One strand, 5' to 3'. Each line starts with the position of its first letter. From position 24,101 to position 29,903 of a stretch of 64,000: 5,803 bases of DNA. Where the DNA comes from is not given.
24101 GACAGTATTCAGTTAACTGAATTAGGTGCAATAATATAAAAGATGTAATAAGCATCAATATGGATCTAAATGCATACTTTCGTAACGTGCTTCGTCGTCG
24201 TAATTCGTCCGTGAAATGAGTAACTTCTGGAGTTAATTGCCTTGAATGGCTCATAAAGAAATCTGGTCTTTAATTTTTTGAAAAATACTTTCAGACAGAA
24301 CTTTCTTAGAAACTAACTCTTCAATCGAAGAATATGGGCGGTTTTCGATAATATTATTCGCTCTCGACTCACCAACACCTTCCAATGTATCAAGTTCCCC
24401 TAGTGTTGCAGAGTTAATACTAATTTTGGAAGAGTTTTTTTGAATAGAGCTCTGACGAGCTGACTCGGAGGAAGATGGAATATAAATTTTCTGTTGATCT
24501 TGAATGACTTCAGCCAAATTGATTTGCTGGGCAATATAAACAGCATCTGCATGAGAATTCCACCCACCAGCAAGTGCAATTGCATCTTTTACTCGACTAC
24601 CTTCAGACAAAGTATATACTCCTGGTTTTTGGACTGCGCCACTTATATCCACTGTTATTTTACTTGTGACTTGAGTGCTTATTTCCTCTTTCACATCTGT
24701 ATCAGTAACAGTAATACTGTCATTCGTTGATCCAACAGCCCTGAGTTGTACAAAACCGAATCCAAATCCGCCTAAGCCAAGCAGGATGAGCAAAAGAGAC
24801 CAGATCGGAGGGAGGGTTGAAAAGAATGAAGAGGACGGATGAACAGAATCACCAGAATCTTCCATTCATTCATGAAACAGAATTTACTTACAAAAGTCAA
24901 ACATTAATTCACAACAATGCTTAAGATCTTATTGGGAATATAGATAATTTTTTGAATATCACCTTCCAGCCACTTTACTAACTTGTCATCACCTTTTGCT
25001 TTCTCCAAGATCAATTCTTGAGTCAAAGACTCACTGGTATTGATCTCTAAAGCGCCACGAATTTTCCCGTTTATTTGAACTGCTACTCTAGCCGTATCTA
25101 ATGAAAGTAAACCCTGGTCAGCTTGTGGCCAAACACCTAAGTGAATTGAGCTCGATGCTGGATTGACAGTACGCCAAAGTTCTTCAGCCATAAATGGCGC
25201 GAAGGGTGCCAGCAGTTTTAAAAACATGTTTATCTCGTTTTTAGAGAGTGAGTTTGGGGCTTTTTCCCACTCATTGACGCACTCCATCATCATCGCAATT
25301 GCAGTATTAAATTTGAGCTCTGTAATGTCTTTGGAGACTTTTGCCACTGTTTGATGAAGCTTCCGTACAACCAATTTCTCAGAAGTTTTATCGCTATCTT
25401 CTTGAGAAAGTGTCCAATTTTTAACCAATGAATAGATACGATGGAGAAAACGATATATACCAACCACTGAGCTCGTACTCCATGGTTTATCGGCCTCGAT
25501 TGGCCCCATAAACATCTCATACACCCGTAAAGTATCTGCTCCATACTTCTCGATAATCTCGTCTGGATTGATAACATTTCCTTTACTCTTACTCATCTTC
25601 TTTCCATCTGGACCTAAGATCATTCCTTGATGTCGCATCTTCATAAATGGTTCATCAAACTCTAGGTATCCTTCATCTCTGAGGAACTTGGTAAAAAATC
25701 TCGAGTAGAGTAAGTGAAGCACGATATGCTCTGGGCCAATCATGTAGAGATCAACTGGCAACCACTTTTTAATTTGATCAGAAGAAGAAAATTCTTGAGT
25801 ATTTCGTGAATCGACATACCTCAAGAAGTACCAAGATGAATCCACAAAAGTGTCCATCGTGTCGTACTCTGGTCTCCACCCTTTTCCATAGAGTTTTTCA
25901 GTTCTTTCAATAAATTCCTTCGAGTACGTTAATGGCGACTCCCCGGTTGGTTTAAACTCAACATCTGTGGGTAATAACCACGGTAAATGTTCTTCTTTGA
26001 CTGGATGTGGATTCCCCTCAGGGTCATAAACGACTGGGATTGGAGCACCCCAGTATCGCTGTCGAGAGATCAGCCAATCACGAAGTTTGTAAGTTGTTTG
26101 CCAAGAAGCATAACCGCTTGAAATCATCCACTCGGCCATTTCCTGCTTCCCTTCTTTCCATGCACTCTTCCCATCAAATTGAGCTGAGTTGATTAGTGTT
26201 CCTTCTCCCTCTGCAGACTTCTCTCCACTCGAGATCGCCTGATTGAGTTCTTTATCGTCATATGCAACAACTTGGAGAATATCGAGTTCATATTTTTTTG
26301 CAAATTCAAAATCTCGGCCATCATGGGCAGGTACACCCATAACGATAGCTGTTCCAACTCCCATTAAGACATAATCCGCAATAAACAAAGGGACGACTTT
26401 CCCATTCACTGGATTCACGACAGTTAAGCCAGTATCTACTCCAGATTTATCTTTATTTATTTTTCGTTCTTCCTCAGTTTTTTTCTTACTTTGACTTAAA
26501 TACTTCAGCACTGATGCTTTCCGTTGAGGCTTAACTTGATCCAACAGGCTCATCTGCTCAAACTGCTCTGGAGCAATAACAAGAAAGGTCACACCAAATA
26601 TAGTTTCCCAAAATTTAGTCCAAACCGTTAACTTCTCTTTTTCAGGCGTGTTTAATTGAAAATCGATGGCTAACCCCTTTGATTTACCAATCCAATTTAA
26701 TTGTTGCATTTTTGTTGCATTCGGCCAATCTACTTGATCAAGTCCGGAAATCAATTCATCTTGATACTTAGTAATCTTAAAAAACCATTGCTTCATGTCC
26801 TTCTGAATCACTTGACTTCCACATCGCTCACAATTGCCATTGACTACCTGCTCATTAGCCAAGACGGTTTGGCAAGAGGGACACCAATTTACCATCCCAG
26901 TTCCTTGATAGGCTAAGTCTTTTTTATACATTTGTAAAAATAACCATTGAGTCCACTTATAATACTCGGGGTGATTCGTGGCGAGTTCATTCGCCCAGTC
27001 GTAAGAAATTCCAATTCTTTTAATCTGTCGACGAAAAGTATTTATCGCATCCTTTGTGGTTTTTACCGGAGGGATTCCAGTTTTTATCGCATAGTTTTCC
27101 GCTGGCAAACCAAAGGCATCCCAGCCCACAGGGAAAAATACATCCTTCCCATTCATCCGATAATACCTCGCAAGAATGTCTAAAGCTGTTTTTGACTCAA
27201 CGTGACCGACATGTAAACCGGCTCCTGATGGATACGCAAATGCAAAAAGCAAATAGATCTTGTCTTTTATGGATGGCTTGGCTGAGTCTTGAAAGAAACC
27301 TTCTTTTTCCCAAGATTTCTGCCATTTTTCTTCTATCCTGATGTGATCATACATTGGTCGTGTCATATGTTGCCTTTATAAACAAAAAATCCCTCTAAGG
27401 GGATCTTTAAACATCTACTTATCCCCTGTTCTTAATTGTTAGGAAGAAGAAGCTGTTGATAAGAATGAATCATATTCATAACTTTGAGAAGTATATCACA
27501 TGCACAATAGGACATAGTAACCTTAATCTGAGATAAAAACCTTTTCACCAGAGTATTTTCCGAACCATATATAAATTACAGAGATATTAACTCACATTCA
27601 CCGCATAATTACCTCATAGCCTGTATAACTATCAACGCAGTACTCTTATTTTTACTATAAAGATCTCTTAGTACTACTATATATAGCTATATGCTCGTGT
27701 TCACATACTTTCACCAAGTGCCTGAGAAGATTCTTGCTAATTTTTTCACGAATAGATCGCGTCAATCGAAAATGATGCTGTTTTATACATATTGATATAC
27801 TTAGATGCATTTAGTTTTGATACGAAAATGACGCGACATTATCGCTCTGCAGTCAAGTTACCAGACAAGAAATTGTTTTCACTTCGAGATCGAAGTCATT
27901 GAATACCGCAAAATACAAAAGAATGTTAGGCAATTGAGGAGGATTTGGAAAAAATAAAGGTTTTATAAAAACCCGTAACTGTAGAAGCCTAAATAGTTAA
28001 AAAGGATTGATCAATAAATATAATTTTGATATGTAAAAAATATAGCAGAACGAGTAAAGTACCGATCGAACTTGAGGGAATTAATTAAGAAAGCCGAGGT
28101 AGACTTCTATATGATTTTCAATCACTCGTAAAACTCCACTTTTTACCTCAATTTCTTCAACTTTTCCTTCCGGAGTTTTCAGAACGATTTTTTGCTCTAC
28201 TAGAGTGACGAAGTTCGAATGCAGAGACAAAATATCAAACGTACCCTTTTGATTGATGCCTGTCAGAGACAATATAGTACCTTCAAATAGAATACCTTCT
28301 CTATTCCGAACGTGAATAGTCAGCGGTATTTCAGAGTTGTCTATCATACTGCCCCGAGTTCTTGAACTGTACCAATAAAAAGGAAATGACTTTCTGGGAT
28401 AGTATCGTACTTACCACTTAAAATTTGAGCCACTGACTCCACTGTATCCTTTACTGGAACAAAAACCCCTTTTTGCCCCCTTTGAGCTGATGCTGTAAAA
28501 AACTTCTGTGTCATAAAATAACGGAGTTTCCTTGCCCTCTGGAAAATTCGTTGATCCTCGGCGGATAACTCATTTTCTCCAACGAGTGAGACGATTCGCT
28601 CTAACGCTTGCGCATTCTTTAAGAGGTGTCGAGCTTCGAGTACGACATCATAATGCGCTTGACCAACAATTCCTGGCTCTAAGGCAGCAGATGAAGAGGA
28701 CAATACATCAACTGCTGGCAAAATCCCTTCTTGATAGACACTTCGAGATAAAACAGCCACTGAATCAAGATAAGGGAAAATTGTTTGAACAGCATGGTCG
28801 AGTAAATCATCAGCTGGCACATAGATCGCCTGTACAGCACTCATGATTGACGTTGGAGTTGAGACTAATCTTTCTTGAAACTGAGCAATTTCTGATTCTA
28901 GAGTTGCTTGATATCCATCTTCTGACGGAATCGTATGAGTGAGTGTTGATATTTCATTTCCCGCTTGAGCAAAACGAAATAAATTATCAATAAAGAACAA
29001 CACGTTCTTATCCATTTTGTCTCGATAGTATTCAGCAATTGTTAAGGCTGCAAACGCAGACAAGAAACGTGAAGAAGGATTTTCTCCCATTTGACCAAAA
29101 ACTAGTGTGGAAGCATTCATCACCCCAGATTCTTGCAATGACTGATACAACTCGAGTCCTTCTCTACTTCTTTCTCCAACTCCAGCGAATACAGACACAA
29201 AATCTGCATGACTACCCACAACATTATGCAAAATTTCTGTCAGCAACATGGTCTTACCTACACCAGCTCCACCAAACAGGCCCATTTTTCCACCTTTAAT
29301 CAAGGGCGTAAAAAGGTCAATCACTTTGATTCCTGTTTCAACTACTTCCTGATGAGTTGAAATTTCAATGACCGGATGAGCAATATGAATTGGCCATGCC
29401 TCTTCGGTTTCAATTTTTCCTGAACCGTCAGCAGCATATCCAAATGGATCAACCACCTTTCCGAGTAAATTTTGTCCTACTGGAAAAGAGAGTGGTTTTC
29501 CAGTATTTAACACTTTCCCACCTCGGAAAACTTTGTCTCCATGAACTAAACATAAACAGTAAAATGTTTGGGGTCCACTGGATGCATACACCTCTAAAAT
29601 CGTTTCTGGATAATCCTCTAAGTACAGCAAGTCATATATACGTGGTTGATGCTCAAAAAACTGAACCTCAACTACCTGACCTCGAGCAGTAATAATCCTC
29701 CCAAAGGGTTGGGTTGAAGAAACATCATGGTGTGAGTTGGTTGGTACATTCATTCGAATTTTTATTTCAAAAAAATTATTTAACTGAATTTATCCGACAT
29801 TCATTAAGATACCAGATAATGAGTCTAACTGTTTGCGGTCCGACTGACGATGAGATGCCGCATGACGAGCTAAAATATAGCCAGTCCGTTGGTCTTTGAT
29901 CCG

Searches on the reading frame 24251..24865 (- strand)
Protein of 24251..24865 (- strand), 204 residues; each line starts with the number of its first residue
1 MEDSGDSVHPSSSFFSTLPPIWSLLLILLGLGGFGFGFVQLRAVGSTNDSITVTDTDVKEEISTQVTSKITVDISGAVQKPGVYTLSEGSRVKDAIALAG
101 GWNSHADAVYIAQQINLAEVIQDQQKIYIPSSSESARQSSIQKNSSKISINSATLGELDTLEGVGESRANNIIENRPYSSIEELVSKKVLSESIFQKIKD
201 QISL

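Call 29: search_protein_families(library=pfam, proteins=[window:24251-24865:-], max_evalue=0.001)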
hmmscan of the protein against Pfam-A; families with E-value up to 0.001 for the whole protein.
window:24251-24865:- (204 aa): 3 families
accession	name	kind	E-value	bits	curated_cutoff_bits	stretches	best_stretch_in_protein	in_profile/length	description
PF12836.13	HHH_3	-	1.9e-12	47.5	27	1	144-202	2-64/65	Helix-hairpin-helix motif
PF10531.15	SLBB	-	6.2e-12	45.6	27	1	72-112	2-44/55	SLBB domain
PF22461.2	SLBB_2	-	8.6e-06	26.2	27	1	72-110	3-43/79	SLBB domain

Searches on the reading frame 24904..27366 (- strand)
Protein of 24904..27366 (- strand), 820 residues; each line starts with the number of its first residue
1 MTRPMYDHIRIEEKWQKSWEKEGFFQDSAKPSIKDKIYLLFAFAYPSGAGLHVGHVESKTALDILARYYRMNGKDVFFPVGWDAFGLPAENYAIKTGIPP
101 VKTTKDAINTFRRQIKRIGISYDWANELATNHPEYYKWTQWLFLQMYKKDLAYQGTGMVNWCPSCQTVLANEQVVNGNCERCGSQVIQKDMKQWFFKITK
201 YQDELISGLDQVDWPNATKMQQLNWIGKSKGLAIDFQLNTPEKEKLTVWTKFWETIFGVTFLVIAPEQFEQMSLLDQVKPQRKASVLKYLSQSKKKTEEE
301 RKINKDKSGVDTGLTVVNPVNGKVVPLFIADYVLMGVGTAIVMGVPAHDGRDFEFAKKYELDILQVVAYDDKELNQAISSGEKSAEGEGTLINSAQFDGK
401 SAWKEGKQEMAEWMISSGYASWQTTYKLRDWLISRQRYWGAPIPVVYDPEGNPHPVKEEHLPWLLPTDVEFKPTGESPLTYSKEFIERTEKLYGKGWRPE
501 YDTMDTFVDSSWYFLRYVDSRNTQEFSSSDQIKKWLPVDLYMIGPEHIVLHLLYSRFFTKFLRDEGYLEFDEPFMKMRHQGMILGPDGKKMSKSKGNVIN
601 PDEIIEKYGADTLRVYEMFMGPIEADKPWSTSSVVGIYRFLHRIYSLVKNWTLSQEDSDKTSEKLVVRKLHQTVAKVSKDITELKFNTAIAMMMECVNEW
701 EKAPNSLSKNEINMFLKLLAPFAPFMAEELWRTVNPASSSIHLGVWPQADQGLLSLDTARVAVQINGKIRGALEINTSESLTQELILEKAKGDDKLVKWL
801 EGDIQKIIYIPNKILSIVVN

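Call 29: search_protein_families(library=pfam, proteins=[window:24904-27366:-], max_evalue=0.001)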
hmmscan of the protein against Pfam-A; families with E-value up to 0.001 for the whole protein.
window:24904-27366:- (820 aa): 5 families
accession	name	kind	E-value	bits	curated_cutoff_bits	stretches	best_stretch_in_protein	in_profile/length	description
PF00133.28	tRNA-synt_1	-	8.4e-55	186.6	22.7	2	14-229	1-228/414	tRNA synthetases class I (I, L, M and V)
PF13603.12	tRNA-synt_1_2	-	1.1e-52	178.7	25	1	224-414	2-184/185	Leucyl-tRNA synthetase, editing domain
PF09334.17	tRNA-synt_1g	-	7.2e-34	117.6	20.1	3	41-185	5-145/391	tRNA synthetases class I (M)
PF08264.19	Anticodon_1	-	3e-20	73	25.1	1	664-781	2-144/148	Anticodon-binding domain of tRNA ligase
PF01406.26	tRNA-synt_1e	-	3e-05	24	27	0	578-616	242-279/301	tRNA synthetases class I (C) catalytic domain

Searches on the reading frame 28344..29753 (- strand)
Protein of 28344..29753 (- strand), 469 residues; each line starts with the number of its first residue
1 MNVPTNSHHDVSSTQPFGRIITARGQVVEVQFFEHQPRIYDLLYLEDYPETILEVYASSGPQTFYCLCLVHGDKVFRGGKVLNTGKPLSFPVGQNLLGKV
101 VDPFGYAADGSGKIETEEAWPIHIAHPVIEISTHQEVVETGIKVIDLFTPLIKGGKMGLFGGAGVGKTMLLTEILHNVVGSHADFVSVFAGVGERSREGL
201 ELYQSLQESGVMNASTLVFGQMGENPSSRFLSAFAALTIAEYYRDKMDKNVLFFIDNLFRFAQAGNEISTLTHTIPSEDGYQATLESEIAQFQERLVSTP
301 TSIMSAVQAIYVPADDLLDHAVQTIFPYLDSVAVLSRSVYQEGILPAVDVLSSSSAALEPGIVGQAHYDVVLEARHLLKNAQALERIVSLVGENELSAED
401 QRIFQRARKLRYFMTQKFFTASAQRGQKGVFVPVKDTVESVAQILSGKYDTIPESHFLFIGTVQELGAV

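Call 29: search_protein_families(library=pfam, proteins=[window:28344-29753:-], max_evalue=0.001)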
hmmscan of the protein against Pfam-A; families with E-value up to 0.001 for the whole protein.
window:28344-29753:- (469 aa): 2 families
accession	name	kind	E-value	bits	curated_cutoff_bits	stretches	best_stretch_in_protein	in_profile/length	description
PF00006.31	ATP-synt_ab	-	2.5e-63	214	29.5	1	141-355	1-213/213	ATP synthase alpha/beta family, nucleotide-binding domain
PF22919.1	ATP-synt_VA_C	-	3.7e-11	43.4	24.7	1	361-421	6-67/101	C-terminal domain of V and A type ATP synthase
